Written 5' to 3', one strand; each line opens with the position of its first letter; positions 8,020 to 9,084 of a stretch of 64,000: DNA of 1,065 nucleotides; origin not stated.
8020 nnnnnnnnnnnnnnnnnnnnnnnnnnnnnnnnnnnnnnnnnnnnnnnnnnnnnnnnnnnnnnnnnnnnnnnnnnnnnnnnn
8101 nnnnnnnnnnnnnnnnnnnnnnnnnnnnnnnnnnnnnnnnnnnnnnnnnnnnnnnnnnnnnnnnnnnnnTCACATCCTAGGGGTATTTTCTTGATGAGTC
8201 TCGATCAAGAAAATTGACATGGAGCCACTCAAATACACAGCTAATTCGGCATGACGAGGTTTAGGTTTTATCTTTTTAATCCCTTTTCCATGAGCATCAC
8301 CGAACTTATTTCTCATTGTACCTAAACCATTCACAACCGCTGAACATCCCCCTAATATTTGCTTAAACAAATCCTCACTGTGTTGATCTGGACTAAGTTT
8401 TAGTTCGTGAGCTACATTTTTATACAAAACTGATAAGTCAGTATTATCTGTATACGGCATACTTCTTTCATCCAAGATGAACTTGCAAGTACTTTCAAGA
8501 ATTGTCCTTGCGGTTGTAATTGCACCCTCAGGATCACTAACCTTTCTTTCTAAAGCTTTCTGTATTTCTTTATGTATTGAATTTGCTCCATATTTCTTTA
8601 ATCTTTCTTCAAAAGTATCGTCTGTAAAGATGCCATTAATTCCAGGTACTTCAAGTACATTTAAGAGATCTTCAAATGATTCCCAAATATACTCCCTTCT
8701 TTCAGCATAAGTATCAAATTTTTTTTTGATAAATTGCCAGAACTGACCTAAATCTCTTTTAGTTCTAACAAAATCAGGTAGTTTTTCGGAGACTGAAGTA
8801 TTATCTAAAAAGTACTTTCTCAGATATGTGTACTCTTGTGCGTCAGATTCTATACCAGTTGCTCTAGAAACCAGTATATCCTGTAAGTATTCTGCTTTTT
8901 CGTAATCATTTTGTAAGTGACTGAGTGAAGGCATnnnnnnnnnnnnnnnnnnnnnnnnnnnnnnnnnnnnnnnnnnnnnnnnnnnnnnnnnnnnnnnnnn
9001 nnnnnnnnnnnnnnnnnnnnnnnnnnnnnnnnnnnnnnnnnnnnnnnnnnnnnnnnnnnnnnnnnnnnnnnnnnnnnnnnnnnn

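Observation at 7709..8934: AbiJ-like HEPN protein followed by a start-less Zn-ribbon ORF, next to a tRNA-Ser/tRNA-Cys pair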

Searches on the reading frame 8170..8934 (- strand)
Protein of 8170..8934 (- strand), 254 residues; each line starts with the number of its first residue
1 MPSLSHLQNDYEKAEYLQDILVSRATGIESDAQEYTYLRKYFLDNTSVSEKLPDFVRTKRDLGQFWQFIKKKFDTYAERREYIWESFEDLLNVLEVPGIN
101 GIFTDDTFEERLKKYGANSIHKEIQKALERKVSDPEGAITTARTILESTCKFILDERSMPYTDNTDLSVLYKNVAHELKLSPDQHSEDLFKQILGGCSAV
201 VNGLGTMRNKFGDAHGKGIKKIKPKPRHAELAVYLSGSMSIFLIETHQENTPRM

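Call 5: search_protein_families(library=pfam, proteins=[window:8170-8934:-], max_evalue=1)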
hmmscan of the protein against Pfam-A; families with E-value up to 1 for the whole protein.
window:8170-8934:- (254 aa): 2 families
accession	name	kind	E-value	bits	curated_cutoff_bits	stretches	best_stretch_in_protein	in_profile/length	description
PF14355.11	Abi_C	-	7.2e-21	74.5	24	1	170-244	3-82/83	Abortive infection C-terminus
PF00690.31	Cation_ATPase_N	-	0.00015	21.8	20.4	1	86-124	5-42/69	Cation transporter/ATPase, N-terminus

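Call 18: find_homologous_proteins(query=window:8173-8934:-, max_evalue=0.00001)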
Query window:8173-8934:- (254 aa): 3592 proteins with E <= 0.00001 among 3938 candidates; the best 120 are listed.
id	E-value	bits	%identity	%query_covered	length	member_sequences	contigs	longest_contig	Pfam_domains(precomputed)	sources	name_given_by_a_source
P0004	6.7e-167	571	100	100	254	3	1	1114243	PF14355.13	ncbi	-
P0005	1.3e-98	348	63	98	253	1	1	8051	PF14355.13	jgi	-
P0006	2.3e-98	347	64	98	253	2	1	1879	PF14355.13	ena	-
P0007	3.4e-98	346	65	96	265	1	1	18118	PF14355.13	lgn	-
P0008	8.6e-98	345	62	98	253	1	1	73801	PF14355.13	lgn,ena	-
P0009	1.0e-97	345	62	98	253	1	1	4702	PF14355.13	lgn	-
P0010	1.2e-96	341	63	98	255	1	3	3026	PF14355.13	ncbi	-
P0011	3.3e-96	340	63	98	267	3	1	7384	PF14355.13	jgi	-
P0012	5.9e-96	339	62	98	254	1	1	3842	PF14355.13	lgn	-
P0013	5.8e-94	332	60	100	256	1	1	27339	PF14355.13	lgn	-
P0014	9.8e-94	332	60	98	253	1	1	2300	PF14355.13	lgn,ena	-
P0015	1.8e-93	331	60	98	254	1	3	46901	PF14355.13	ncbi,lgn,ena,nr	ncbi:MAG TPA: abortive infection family protein [Candidatus Paceibacterota bacterium]|nr:abortive in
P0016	7.2e-93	329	59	100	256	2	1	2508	PF14355.13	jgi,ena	-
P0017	1.4e-91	325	59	98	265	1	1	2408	PF14355.13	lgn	-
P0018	1.9e-91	324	60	98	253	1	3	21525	PF14355.13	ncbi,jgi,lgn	jgi:hypothetical protein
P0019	4.0e-91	323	59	99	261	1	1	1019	PF14355.13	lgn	-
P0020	6.8e-91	322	59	98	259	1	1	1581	PF14355.13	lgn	-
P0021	2.0e-90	321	61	98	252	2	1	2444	PF14355.13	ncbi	-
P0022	2.1e-90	321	60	98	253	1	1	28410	PF14355.13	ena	-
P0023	3.0e-90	320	61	99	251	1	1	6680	PF14355.13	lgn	-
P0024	6.1e-90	319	60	98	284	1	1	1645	PF14355.13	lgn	-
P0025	5.1e-88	313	59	95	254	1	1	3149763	PF14355.13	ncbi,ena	-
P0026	8.7e-88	312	59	96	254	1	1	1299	PF14355.13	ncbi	-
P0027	9.4e-87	309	58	98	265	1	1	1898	PF14355.13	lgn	-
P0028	5.8e-86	306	58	96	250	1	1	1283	PF14355.13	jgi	jgi:hypothetical protein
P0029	1.4e-85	305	58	97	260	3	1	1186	PF14355.13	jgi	-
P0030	1.5e-85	305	58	97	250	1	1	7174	PF14355.13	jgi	-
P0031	3.3e-85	304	55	99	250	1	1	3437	PF14355.13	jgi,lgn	-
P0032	3.5e-85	304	58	96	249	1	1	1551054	PF14355.13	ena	-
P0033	7.4e-85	303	57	96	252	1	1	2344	PF14355.13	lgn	-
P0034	3.9e-84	300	55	99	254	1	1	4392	PF14355.13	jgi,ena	jgi:hypothetical protein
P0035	1.0e-83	299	56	98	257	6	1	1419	PF14355.13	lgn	-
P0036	1.4e-83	298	55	99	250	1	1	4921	PF14355.13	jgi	jgi:hypothetical protein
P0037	1.4e-83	298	57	97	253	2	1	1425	PF14355.13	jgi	jgi:hypothetical protein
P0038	1.9e-83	298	55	96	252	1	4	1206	PF14355.13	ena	-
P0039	2.1e-83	298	56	96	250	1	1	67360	PF14355.13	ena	-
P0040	2.1e-83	298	55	98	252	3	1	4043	PF14355.13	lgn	-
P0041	3.0e-83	297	57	96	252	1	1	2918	PF14355.13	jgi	jgi:Abortive infection C-terminus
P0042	3.1e-83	297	59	96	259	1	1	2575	PF14355.13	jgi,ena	-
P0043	3.4e-83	297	57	97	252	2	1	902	PF14355.13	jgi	jgi:uncharacterized protein YfkK (UPF0435 family)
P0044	3.7e-83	297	56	96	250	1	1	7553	PF14355.13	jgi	jgi:hypothetical protein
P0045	4.4e-83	297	57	96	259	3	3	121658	PF14355.13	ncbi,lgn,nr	ncbi:MAG: abortive infection family protein [Chloroflexi bacterium]|nr:abortive infection family pro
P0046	5.3e-83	296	56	96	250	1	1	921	PF14355.13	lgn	-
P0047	6.0e-83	296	56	97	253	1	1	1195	PF14355.13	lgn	-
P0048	6.8e-83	296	56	96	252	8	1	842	PF14355.13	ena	-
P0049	1.1e-82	295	56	96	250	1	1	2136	PF14355.13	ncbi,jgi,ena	-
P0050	1.1e-82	295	54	98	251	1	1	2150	PF14355.13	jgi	jgi:hypothetical protein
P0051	1.2e-82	295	56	96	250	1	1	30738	PF14355.13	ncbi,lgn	ncbi:MAG: abortive infection family protein [Anaerolineae bacterium]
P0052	1.3e-82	295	55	97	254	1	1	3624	PF14355.13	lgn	-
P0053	1.5e-82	295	56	96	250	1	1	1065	PF14355.13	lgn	-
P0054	1.5e-82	295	58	96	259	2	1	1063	PF14355.13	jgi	-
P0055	1.9e-82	295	56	97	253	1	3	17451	PF14355.13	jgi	-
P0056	2.2e-82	294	56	96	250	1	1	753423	PF14355.13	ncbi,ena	-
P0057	2.4e-82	294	53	96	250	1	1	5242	PF14355.13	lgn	-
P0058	2.8e-82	294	55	96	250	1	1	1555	PF14355.13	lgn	-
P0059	3.0e-82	294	55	96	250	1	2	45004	PF14355.13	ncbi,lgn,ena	-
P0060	3.7e-82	294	55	97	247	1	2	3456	PF14355.13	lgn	-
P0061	3.9e-82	294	55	96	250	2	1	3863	PF14355.13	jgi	-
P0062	4.1e-82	294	56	97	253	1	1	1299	PF14355.13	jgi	jgi:hypothetical protein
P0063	6.9e-82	293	54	96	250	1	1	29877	PF14355.13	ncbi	ncbi:MAG: abortive infection family protein [Anaerolineales bacterium]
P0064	7.2e-82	293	56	97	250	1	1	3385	PF14355.13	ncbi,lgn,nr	ncbi:MAG: hypothetical protein NPIRA05_19960 [Nitrospirales bacterium]|nr:MAG: hypothetical protein 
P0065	7.8e-82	293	56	96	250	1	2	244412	PF14355.13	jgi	jgi:Abortive infection C-terminus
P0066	9.9e-82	292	53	98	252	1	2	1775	PF14355.13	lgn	-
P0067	1.0e-81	292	56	98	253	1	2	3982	PF14355.13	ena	-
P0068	1.0e-81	292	57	96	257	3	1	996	PF14355.13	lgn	-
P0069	1.3e-81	292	55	98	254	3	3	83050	PF14355.13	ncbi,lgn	-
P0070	1.4e-81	292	55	98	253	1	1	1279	PF14355.13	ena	-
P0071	1.5e-81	292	56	96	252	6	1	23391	PF14355.13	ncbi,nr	ncbi:MAG: abortive infection family protein [Anaerolineae bacterium]|nr:abortive infection family pr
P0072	1.8e-81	292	56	98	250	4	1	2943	PF14355.13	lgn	-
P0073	2.1e-81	291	56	97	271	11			PF14355.13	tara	tara:strand:+ start:30155 stop:30970 length:816 start_codon:yes stop_codon:yes gene_type:complete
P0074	2.1e-81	291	58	94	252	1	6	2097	PF14355.13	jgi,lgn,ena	-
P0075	2.4e-81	291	54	98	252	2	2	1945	PF14355.13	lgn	-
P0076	3.0e-81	291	57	96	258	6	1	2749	PF14355.13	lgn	-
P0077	3.7e-81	290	57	97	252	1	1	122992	PF14355.13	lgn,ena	-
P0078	4.1e-81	290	55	97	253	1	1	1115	PF14355.13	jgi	jgi:hypothetical protein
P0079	4.4e-81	290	56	98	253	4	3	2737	PF14355.13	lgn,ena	-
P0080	4.5e-81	290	57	96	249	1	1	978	PF14355.13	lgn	-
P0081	5.0e-81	290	55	97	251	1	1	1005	PF14355.13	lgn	-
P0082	5.5e-81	290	55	96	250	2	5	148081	PF14355.13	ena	-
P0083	5.8e-81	290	55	96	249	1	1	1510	PF14355.13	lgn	-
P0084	5.8e-81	290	56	97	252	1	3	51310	PF14355.13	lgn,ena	-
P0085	5.9e-81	290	54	98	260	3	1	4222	PF14355.13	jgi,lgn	-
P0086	9.3e-81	289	54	96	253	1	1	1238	PF14355.13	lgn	-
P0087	1.1e-80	289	54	98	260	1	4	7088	PF14355.13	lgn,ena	-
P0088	1.5e-80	288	56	96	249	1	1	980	PF14355.13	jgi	jgi:hypothetical protein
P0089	1.6e-80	288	54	96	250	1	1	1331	PF14355.13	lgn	-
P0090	1.6e-80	288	56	98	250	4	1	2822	PF14355.13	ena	-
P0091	2.2e-80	288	57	95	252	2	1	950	PF14355.13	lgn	-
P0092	2.5e-80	288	56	96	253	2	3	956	PF14355.13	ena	-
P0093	2.8e-80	288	55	96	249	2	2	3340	PF14355.13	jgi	-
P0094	2.8e-80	288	56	97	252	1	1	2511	PF14355.13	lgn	-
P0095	3.1e-80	287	56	96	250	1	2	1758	PF14355.13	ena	-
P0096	3.2e-80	287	56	97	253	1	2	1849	PF14355.13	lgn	-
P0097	3.5e-80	287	53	96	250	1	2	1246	PF14355.13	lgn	-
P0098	3.8e-80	287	55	98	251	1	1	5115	PF14355.13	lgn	-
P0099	4.1e-80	287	54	98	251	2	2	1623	PF14355.13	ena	-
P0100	4.5e-80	287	53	97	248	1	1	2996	PF14355.13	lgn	-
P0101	4.7e-80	287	55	96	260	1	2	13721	PF14355.13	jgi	jgi:hypothetical protein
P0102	5.5e-80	287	56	98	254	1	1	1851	PF14355.13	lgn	-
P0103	6.7e-80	286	53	98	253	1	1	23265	PF14355.13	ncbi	-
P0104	7.1e-80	286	54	96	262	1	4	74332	PF14355.13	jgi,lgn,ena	-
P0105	7.2e-80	286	53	94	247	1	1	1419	PF14355.13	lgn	-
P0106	7.3e-80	286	53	96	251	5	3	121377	PF14355.13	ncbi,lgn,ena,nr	ncbi:MAG: hypothetical protein FD146_1176 [Anaerolineaceae bacterium]|nr:MAG: hypothetical protein F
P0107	8.7e-80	286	54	96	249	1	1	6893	PF14355.13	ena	-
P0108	1.1e-79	286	55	97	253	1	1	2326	PF14355.13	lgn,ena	-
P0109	1.1e-79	286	54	96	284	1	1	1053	PF14355.13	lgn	-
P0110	1.1e-79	286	55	97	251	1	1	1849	PF14355.13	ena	-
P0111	1.2e-79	286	54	94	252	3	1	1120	PF14355.13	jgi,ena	-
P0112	1.2e-79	286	55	94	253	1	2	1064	PF14355.13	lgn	-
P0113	1.3e-79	285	56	97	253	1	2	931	PF14355.13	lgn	-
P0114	1.4e-79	285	55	96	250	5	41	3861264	PF14355.13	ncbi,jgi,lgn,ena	jgi:hypothetical protein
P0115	1.6e-79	285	54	95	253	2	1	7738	PF14355.13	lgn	-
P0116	1.6e-79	285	53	98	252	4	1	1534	PF14355.13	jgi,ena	-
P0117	1.8e-79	285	56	95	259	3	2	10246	PF14355.13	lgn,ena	-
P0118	2.0e-79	285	56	97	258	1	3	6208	PF14355.13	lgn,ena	-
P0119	2.1e-79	285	55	98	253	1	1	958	PF14355.13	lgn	-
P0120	2.1e-79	285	55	96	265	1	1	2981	PF14355.13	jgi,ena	-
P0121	2.1e-79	285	56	96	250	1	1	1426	PF14355.13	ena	-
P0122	2.2e-79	285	56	95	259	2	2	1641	PF14355.13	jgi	jgi:hypothetical protein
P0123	2.2e-79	285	56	94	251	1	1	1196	PF14355.13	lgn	-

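Call 19: find_encoding_contigs(protein=P0004, flank=3000, max_places=3)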
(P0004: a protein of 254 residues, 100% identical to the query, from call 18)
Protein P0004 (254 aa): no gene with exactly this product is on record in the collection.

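Call 20: find_encoding_contigs(protein=P0008, flank=4000, max_places=3)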
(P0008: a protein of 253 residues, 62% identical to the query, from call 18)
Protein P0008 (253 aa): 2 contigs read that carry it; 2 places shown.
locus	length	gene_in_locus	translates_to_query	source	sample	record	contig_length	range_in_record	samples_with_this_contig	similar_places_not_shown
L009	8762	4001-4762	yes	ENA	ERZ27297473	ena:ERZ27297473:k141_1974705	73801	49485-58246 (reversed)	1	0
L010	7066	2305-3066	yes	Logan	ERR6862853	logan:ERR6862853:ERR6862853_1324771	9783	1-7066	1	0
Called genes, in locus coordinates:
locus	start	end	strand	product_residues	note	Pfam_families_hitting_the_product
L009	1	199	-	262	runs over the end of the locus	-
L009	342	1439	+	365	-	PF14088:DUF4268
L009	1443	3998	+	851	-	PF04313:HSDR_N (faint), PF13588:HSDR_N_2, PF00270:DEAD, PF04851:ResIII, PF18766:SWI2_SNF2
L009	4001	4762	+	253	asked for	PF14355:Abi_C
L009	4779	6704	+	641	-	PF02384:N6_Mtase, PF01170:UPF0020, PF20473:MmeI_Mtase (weak), PF07669:Eco57I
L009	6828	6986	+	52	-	-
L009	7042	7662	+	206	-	-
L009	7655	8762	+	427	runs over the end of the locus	PF08843:AbiEii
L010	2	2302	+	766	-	?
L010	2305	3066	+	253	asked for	PF14355:Abi_C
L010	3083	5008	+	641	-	PF02384:N6_Mtase, PF01170:UPF0020, PF20473:MmeI_Mtase (weak), PF07669:Eco57I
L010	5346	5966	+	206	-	-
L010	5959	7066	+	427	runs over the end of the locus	PF08843:AbiEii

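Call 21: find_encoding_contigs(protein=P0007, flank=4000, max_places=3)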
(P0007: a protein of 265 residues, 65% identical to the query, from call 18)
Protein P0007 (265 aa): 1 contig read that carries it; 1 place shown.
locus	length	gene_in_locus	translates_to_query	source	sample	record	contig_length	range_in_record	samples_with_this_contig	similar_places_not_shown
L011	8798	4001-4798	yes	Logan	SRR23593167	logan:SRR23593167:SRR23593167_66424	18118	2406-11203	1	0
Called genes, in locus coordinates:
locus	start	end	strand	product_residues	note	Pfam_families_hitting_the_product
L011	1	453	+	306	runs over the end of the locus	PF18075:FtsX_ECD, PF02687:FtsX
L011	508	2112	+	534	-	PF06418:CTP_synth_N, PF00117:GATase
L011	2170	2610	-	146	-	-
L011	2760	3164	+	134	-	PF13560:HTH_31 (weak), PF01381:HTH_3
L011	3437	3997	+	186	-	PF00657:Lipase_GDSL, PF04311:DUF459 (weak), PF13472:Lipase_GDSL_2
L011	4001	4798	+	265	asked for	PF14355:Abi_C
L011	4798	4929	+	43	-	-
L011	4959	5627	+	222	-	PF13643:DUF4145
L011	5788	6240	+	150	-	PF00293:NUDIX (weak)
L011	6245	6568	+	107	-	-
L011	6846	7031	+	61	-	-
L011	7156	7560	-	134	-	-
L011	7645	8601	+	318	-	PF01636:APH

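Call 37: list_cluster_members(proteins=[P0004, P0219, P0124])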
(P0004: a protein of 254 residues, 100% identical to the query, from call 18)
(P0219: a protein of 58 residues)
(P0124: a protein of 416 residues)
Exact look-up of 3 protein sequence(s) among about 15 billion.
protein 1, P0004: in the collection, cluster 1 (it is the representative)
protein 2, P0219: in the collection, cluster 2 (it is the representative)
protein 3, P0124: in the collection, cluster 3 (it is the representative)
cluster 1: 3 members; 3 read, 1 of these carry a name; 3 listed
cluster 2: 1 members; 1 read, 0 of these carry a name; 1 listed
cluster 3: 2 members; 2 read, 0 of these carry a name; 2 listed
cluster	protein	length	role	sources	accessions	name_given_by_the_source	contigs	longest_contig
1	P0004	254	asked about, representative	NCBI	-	-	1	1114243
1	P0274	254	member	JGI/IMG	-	hypothetical protein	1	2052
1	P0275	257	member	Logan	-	-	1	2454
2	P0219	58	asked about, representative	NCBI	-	-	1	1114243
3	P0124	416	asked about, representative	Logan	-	-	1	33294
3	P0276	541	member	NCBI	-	-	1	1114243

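Call 40: find_encoding_contigs(protein=P0275, flank=3000, max_places=4)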
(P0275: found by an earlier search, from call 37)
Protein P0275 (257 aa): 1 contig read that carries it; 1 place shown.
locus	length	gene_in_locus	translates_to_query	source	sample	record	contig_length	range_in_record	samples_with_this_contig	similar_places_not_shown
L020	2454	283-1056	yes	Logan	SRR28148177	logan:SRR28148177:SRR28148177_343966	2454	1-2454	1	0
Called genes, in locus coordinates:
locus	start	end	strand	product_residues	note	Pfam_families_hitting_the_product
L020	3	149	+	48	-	?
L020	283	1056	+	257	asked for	PF14355:Abi_C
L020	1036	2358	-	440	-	PF00239:Resolvase, PF07508:Recombinase, PF13408:Zn_ribbon_recom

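Call 41: find_encoding_contigs(protein=P0274, flank=3000, max_places=4)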
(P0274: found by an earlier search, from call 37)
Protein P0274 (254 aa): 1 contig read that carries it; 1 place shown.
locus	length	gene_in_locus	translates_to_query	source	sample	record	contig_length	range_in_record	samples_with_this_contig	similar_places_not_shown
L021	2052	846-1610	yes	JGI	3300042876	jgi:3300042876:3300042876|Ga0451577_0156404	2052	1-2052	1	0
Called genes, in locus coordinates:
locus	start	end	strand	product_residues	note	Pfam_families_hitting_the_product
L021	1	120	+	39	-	?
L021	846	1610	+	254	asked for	PF14355:Abi_C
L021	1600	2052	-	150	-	?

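Call 49: search_protein_families(library=padloc, proteins=[window:8173-8934:-, P0276, L020:1036-2358:-], max_evalue=0.01)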
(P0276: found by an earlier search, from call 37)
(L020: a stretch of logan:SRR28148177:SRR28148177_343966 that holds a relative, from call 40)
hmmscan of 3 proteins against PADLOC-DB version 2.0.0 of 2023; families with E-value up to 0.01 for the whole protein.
window:8173-8934:- (254 aa): 1 family
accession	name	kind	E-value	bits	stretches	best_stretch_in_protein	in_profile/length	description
PDLC02347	AbiJ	-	2.9e-22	77.7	1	119-249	152-279/281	AbiJ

P0276 (541 aa): 0 families

L020:1036-2358:- (440 aa): 0 families

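Call 50: search_protein_families(library=ncbifam, proteins=[window:8173-8934:-, P0276, L020:1036-2358:-], max_evalue=0.01)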
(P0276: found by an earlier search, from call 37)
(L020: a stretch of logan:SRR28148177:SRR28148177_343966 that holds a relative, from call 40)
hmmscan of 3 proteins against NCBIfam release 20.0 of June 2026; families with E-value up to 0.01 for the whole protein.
window:8173-8934:- (254 aa): 0 families

P0276 (541 aa): 1 family
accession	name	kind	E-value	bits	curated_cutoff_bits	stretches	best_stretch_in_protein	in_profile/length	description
TIGR02605.1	CxxC_CxxC_SSSS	subfamily_domain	0.0043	17.1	31.3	1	129-162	6-38/52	FmdB family zinc ribbon protein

L020:1036-2358:- (440 aa): 6 families
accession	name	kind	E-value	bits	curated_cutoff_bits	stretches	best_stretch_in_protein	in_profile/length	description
NF047343.1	SCCmet_CcrB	equivalog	1.5e-23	83.3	900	1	6-322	5-337/542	cassette chromosome recombinase CcrB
NF041201.1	recomb_XisF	equivalog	3.8e-18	65.7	375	1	59-343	43-354/465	fdxN element excision recombinase XisF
NF047344.1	SCCmet_CcrA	equivalog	7.6e-12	45.1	700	1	20-318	11-294/442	cassette chromosome recombinase CcrA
NF047347.1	SCCmet_CcrC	equivalog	7.5e-10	37.9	900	1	9-317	4-337/558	cassette chromosome recombinase CcrC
NF049883.1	resolv_YneB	equivalog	9.4e-10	38.3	175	1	11-159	3-149/211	YneB family resolvase-like protein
NF033518.0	transpos_IS607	equivalog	1.3e-06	28.1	110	1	5-91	51-133/187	IS607 family transposase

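Call 51: search_protein_families(library=phrogs, proteins=[window:8173-8934:-, P0276, L020:1036-2358:-], max_evalue=0.01)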
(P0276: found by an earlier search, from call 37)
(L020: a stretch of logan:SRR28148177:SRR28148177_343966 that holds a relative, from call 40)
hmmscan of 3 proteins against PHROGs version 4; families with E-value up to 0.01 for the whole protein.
window:8173-8934:- (254 aa): 1 family
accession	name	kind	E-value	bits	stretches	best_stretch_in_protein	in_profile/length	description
phrog_23253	-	unknown function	2e-81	274.3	1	4-247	4-246/253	-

P0276 (541 aa): 1 family
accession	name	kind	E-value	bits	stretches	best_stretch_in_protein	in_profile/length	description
phrog_539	-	integration and excision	0.0086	16.7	0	135-172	32-70/80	excisionase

L020:1036-2358:- (440 aa): 3 families
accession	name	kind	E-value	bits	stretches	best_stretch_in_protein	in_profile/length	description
phrog_95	-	integration and excision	8.1e-52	177.7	1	2-358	82-449/651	integrase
phrog_125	-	DNA, RNA and nucleotide metabolism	6.4e-15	56.4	1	3-225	15-216/254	DNA invertase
phrog_6620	-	integration and excision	0.0008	20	1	4-97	52-140/201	transposase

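Call 52: find_related_loci(query=L020:1039-2358:-, collection=genome_contigs, flank=8000)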
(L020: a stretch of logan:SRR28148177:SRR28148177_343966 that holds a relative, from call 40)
Query L020:1039-2358:- (440 aa) in genome_contigs; peptide patterns used: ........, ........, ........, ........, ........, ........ (x = any residue, [..] = any of these).
43 stretches matched a pattern; 8 encode a relative of the query (tblastn E <= 1e-3); 8 distinct loci.
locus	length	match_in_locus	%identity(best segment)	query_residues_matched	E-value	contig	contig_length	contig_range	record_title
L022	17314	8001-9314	92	1-438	0e+0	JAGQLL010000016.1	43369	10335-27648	MAG: Candidatus Dojkabacteria bacterium isolate HKST-UBA15 2011-04-20_1_(paired)_contig_209537, whole genome shotgun seq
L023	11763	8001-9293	93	1-431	0e+0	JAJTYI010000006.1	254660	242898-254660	MAG: bacterium isolate DTUPAT2 6-Genome5, whole genome shotgun sequence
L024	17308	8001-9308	83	1-436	0e+0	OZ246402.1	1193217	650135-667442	MAG: uncultured Candidatus Saccharibacteria bacterium isolate SRP286056_co1_47 genome assembly, chromosome: 1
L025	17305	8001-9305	64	1-435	0e+0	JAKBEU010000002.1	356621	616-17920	MAG: bacterium isolate BP8.bin62 NODE_18_length_356621_cov_2.785026, whole genome shotgun sequence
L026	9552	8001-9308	64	1-436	0e+0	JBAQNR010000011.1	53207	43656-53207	MAG: Microgenomates group bacterium isolate MFD12002_ilm_asm_bin47 k127_18856, whole genome shotgun sequence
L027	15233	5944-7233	65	6-435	0e+0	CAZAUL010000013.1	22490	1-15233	MAG TPA_asm: uncultured Gammaproteobacteria bacterium isolate SRP329715_co1_185 genome assembly, contig: NODE_3302_lengt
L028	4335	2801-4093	65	6-436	0e+0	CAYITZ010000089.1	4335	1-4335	MAG TPA_asm: uncultured Gammaproteobacteria bacterium isolate ERP119705_co4_438 genome assembly, contig: NODE_23562_leng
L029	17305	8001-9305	79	1-435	0e+0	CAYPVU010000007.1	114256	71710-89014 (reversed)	MAG TPA_asm: uncultured Candidatus Saccharibacteria bacterium isolate binchicken_co23_219 genome assembly, contig: k141_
